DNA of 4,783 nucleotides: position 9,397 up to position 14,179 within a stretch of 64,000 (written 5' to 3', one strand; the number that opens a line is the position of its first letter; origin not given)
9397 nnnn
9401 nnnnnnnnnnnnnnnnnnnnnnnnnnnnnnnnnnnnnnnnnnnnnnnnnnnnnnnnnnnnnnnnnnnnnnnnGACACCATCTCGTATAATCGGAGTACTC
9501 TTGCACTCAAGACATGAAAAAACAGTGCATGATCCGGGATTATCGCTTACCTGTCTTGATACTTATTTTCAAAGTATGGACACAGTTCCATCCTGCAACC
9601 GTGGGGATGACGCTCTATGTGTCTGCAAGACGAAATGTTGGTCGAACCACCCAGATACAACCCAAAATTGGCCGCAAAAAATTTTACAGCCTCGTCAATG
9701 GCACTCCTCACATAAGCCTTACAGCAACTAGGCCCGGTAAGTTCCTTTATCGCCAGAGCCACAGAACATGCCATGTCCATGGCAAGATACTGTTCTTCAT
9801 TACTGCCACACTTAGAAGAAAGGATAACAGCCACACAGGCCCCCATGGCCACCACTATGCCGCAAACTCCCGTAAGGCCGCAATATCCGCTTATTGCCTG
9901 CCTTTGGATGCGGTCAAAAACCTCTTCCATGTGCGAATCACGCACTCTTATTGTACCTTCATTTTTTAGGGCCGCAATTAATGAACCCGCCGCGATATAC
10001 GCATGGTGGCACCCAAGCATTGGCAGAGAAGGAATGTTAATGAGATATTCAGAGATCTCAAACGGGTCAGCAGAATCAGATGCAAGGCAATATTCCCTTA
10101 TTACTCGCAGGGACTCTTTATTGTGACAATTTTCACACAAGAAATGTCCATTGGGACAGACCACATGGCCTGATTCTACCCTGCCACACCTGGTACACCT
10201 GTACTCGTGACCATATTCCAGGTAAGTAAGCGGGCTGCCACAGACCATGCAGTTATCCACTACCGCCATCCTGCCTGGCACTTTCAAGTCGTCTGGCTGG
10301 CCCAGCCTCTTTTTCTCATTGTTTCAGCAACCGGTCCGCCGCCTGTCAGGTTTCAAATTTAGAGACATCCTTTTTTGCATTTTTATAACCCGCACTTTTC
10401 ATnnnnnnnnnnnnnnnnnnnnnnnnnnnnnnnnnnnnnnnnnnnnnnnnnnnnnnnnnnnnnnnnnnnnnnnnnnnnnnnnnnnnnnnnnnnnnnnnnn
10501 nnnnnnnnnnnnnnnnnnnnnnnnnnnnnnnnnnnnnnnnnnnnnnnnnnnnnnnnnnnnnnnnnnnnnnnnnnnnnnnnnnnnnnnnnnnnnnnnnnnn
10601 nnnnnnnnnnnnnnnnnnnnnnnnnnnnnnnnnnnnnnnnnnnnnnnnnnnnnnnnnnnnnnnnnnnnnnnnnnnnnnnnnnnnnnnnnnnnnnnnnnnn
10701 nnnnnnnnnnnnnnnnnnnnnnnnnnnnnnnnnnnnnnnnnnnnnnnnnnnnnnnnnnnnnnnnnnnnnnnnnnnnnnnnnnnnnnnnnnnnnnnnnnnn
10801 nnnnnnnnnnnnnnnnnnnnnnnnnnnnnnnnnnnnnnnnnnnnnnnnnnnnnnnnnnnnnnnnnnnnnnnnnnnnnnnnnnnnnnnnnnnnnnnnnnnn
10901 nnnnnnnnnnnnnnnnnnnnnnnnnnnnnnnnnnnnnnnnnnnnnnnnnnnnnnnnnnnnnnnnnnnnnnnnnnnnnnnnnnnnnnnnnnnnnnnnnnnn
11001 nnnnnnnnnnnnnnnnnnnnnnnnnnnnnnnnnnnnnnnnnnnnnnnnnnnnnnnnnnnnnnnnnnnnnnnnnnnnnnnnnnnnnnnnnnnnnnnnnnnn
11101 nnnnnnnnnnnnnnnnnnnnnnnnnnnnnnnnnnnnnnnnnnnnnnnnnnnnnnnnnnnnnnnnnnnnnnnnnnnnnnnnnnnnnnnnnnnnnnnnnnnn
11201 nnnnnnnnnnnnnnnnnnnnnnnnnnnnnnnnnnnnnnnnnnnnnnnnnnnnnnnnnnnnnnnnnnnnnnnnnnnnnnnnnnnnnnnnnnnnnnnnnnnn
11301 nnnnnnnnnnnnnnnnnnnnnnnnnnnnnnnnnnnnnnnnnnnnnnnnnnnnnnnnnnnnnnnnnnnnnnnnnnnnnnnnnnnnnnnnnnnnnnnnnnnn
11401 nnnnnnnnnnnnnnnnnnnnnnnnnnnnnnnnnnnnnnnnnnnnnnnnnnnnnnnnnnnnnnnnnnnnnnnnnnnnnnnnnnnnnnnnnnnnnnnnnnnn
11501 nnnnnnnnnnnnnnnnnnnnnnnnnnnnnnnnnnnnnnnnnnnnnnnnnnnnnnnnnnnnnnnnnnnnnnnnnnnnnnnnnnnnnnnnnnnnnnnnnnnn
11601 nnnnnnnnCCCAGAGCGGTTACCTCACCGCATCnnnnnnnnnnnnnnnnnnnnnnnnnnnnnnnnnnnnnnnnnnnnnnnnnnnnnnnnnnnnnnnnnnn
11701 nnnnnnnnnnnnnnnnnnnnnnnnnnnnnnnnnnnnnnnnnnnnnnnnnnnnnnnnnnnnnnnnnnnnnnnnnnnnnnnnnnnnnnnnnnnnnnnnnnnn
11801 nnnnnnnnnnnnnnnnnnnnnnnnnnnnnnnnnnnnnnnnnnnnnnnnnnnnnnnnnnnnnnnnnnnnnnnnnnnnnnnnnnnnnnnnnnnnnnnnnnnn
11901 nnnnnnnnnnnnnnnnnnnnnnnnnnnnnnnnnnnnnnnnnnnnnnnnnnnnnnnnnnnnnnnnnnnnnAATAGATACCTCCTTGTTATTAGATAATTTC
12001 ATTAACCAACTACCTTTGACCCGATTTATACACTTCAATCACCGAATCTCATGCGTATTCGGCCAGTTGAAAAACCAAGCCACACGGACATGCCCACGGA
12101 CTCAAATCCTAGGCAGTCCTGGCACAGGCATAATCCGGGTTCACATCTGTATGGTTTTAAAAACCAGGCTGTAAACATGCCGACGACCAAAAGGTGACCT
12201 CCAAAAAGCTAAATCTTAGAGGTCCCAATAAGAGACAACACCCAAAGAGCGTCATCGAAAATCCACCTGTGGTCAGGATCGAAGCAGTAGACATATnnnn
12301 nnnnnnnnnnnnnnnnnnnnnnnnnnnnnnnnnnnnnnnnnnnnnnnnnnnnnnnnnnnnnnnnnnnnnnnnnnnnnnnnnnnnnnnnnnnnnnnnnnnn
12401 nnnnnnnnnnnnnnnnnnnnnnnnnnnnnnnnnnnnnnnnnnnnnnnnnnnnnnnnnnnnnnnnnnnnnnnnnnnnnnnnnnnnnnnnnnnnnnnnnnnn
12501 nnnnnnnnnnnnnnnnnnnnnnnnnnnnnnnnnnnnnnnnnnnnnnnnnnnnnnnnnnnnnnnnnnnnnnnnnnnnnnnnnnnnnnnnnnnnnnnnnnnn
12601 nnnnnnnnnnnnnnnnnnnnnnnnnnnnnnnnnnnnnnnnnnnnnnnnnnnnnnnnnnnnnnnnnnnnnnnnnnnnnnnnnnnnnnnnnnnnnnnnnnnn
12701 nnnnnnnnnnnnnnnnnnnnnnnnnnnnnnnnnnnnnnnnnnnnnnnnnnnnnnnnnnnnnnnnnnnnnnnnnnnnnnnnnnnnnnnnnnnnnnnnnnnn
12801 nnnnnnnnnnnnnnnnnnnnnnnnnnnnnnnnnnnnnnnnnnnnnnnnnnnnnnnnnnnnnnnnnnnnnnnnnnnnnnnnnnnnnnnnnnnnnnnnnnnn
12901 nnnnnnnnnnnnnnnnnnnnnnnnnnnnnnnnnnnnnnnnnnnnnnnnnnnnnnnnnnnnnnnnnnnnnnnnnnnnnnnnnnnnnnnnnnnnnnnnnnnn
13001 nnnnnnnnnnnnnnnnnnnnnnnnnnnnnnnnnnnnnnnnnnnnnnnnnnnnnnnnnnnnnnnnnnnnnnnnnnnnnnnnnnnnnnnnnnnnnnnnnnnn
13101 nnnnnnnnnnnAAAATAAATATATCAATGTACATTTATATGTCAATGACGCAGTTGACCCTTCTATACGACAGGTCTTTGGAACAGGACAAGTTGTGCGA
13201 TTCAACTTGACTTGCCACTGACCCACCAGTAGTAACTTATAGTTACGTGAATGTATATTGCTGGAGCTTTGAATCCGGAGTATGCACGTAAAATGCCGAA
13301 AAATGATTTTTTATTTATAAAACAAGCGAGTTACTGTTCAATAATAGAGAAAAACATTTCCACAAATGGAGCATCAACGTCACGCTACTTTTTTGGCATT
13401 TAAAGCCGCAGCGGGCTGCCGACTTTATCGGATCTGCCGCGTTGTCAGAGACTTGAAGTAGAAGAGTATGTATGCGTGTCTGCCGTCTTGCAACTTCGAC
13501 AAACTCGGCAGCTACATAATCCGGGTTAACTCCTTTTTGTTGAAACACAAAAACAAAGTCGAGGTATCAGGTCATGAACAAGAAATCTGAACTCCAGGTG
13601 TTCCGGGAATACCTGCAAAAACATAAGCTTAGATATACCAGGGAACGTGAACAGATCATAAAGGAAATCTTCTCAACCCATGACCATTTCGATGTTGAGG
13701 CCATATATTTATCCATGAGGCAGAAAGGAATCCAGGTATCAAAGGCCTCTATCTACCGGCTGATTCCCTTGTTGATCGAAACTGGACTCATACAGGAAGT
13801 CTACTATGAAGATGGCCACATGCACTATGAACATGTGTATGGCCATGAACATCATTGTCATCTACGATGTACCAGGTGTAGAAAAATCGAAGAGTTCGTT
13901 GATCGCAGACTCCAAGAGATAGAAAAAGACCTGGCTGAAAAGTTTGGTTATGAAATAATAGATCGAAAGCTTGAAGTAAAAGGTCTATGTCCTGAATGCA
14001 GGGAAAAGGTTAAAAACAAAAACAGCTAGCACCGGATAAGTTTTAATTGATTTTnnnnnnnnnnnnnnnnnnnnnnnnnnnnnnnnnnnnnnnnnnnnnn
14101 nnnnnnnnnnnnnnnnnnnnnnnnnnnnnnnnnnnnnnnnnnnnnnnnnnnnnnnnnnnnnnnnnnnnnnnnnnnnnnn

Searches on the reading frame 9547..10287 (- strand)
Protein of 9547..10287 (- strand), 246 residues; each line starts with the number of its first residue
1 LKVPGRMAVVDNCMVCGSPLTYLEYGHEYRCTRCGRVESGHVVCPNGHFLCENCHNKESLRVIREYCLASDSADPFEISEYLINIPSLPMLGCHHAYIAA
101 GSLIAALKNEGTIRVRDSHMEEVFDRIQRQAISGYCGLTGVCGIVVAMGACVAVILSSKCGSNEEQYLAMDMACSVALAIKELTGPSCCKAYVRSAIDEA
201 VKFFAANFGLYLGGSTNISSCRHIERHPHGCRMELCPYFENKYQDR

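Call 16: search_protein_families(library=pfam, proteins=[window:9547-10287:-])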
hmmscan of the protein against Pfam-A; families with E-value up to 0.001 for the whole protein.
window:9547-10287:- (246 aa): 2 families
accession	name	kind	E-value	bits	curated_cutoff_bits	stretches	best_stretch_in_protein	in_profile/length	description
PF18978.5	DUF5714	-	9.1e-43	146.2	26.2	1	63-239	1-173/173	Family of unknown function (DUF5714)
PF14319.11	Zn_Tnp_IS91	-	0.0009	19.6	26.3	0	25-64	35-72/90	Transposase zinc-binding domain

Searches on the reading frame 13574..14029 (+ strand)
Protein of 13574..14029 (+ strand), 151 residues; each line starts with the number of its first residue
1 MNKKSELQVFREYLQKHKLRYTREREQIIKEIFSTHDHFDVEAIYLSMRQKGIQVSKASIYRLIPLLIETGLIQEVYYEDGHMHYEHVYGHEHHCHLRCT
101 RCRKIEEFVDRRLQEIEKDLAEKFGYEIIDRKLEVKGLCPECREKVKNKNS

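Call 16: search_protein_families(library=pfam, proteins=[window:13574-14029:+])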
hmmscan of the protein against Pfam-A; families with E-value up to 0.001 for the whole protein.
window:13574-14029:+ (151 aa): 1 family
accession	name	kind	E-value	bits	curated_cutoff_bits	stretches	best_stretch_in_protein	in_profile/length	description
PF01475.25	FUR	-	2e-25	89.7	23.1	1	17-135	2-120/121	Ferric uptake regulator family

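Call 21: find_encoding_contigs(protein=window:13574-14029:+, flank=10000, max_places=6)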
Protein window:13574-14029:+ (151 aa): 1 contig read that carries it; 1 place shown.
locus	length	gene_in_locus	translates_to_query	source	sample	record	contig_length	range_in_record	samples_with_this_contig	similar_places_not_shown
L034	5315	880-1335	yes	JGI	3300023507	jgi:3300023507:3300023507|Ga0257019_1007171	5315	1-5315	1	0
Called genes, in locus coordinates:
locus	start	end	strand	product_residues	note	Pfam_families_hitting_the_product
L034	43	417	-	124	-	PF13412:HTH_24 (faint), PF01022:HTH_5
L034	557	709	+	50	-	-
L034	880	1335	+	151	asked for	PF01475:FUR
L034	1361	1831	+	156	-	PF00588:SpoU_methylase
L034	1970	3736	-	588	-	PF05991:NYN_YacP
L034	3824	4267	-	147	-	PF02580:Tyr_Deacylase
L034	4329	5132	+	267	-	PF00398:RrnaAD (weak), PF01135:PCMT (weak), PF05175:MTS, PF13847:Methyltransf_31 (weak), PF13649:Methyltransf_25 (weak)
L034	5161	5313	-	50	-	?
